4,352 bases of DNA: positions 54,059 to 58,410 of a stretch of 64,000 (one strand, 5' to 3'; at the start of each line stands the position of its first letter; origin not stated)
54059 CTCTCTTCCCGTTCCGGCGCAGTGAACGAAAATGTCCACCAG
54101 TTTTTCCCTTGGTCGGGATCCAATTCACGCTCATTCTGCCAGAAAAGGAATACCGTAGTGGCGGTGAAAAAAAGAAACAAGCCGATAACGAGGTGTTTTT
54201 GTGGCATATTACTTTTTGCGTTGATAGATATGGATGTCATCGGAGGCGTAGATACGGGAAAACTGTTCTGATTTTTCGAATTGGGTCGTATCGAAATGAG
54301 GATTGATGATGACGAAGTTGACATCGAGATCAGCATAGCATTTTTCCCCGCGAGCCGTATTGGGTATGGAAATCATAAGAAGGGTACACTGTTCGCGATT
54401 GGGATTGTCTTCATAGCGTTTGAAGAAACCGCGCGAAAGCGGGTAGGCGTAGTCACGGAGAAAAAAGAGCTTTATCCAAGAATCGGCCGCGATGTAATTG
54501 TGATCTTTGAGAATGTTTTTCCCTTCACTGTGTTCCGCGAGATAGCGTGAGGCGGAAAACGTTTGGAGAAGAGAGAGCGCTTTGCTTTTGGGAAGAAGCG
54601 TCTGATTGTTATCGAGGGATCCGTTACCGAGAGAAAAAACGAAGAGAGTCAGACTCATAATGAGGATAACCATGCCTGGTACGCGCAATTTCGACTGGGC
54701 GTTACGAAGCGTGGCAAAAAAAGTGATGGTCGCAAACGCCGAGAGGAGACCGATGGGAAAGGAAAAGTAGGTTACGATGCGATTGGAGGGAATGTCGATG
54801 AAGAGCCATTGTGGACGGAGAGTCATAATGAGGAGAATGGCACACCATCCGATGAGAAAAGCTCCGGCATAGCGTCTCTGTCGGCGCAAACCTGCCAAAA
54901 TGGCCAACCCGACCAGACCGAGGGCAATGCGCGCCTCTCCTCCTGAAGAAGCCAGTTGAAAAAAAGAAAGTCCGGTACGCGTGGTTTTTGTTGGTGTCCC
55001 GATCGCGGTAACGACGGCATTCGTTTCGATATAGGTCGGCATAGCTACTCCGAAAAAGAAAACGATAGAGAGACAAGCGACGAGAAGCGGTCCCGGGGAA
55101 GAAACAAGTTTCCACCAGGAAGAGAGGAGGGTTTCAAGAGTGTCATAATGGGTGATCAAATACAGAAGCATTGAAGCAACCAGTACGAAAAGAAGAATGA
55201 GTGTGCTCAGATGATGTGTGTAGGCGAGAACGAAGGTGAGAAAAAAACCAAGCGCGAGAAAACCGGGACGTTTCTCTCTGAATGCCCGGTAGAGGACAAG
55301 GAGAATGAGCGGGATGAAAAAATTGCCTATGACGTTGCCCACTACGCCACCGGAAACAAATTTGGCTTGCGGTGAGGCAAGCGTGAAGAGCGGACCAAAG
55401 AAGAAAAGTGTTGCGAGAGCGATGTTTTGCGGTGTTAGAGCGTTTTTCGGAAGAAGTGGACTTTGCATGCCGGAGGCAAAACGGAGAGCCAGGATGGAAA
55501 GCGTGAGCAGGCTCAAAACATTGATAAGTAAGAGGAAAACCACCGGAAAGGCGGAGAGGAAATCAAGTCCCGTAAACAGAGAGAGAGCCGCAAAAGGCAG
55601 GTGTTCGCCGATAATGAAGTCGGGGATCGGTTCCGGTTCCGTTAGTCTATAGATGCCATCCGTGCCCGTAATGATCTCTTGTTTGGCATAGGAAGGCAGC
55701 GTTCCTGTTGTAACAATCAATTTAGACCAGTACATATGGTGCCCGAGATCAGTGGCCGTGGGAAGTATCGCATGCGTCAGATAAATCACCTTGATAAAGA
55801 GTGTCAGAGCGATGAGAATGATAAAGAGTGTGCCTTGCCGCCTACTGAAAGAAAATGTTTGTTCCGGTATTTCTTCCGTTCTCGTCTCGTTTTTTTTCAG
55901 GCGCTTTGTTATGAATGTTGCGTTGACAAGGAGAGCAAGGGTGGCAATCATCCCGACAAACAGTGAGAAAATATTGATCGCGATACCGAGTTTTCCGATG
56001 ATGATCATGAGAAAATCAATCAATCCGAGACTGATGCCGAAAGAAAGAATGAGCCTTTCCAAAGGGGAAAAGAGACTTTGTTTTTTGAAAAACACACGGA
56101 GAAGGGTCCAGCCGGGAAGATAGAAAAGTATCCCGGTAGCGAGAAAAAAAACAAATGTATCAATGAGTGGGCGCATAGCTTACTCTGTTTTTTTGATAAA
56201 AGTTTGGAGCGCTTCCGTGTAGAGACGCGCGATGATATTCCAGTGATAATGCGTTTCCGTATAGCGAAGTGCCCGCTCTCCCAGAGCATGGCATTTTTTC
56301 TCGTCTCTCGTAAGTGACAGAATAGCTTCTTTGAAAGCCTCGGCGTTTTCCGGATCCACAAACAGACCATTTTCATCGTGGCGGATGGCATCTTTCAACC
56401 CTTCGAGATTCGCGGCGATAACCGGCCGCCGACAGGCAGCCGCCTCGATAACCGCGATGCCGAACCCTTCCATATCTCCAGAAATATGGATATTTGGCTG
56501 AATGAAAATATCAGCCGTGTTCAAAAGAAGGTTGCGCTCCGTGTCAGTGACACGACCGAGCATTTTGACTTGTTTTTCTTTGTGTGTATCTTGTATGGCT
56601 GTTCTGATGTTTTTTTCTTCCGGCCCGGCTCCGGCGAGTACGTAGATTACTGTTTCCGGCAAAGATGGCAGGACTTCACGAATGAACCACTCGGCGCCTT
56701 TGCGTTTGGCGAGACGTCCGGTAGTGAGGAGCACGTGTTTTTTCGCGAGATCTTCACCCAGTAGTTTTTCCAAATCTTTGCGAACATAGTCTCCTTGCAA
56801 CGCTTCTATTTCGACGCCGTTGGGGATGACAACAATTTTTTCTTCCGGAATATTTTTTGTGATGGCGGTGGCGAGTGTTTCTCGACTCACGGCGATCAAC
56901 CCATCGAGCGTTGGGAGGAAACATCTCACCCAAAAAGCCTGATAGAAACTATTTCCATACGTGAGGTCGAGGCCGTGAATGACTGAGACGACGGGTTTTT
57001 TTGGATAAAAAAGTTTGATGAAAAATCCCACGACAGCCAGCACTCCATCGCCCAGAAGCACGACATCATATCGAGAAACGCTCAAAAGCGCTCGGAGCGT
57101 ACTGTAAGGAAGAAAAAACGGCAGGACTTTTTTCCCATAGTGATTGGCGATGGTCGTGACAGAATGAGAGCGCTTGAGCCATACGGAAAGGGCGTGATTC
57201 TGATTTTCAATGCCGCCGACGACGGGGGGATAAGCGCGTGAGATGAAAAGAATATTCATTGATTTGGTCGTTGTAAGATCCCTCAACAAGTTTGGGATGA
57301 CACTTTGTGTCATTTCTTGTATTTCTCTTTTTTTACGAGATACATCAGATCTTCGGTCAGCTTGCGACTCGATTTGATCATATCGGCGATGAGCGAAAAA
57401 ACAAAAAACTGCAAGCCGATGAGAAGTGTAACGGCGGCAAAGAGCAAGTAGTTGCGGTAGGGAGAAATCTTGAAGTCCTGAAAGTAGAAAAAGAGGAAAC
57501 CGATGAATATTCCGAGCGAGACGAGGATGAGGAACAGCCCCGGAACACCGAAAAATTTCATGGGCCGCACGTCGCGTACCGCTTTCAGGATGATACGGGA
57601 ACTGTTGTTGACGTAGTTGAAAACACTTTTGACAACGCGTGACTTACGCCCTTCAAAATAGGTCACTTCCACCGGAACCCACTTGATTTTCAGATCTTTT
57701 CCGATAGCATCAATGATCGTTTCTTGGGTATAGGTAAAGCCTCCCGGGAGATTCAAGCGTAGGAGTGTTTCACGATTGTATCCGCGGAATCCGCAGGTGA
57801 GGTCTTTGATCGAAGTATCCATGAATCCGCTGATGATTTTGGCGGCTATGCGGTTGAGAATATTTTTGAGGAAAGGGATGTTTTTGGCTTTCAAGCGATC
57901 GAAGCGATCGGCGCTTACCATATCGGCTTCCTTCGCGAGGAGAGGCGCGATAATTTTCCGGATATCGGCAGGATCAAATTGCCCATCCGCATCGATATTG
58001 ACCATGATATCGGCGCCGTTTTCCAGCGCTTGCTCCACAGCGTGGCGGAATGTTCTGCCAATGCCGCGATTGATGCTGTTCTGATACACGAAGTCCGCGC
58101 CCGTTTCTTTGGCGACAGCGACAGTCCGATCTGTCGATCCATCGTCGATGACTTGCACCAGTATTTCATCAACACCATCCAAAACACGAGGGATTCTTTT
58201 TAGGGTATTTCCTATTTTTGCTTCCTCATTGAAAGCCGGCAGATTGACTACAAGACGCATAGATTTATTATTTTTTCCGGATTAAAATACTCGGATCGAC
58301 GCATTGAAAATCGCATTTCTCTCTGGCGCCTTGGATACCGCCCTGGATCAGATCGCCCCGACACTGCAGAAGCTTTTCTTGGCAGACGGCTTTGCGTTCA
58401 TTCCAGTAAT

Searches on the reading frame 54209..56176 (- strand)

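Call 23: search_protein_families(library=ncbifam, proteins=[window:54209-56176:-], max_evalue=1e-10)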
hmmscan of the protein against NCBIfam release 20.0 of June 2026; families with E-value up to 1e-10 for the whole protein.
window:54209-56176:- (655 aa): 0 families

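Call 75: search_protein_families(library=pfam, proteins=[window:54209-56176:-], max_evalue=0.01)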
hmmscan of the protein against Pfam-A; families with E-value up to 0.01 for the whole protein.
window:54209-56176:- (655 aa): 2 families
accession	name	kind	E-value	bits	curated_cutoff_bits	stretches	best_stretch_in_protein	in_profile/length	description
PF20176.3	DUF6541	-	6e-07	28.6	29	1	16-451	2-407/646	Family of unknown function (DUF6541)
PF07760.16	DUF1616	-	0.0077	15.9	31.6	1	11-97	25-124/307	Protein of unknown function (DUF1616)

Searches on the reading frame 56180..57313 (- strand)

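Call 75: search_protein_families(library=pfam, proteins=[window:56180-57313:-], max_evalue=0.01)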
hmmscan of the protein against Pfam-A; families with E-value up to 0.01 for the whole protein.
window:56180-57313:- (377 aa): 6 families
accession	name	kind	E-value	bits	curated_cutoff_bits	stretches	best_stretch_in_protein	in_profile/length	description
PF00534.26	Glycos_transf_1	-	2.1e-34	118.9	26.4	1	191-348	14-169/172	Glycosyl transferases group 1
PF13692.12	Glyco_trans_1_4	-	2.2e-29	103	27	1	193-337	2-142/142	Glycosyl transferases group 1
PF13439.12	Glyco_transf_4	-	4.1e-14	53.4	28.5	1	50-170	41-169/170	Glycosyltransferase Family 4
PF13579.12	Glyco_trans_4_4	-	9.3e-09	36.3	29.7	1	71-166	61-158/158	Glycosyl transferase 4-like domain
PF13524.12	Glyco_trans_1_2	-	4.1e-07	30.5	25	1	226-359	19-136/144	Glycosyl transferase-like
PF20706.3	GT4-conflict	-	0.00078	19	26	1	191-322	196-327/385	Family 4 Glycosyltransferase in conflict systems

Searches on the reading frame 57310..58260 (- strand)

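Call 75: search_protein_families(library=pfam, proteins=[window:57310-58260:-], max_evalue=0.01)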
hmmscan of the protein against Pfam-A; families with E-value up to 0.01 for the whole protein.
window:57310-58260:- (316 aa): 2 families
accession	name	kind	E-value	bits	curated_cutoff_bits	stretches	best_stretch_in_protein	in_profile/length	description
PF00535.33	Glycos_transf_2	-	1.3e-18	67.9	23.3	1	7-166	4-164/168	Glycosyl transferase family 2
PF13641.12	Glyco_tranf_2_3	-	0.00084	19.9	27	1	5-119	5-123/230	Glycosyltransferase like family 2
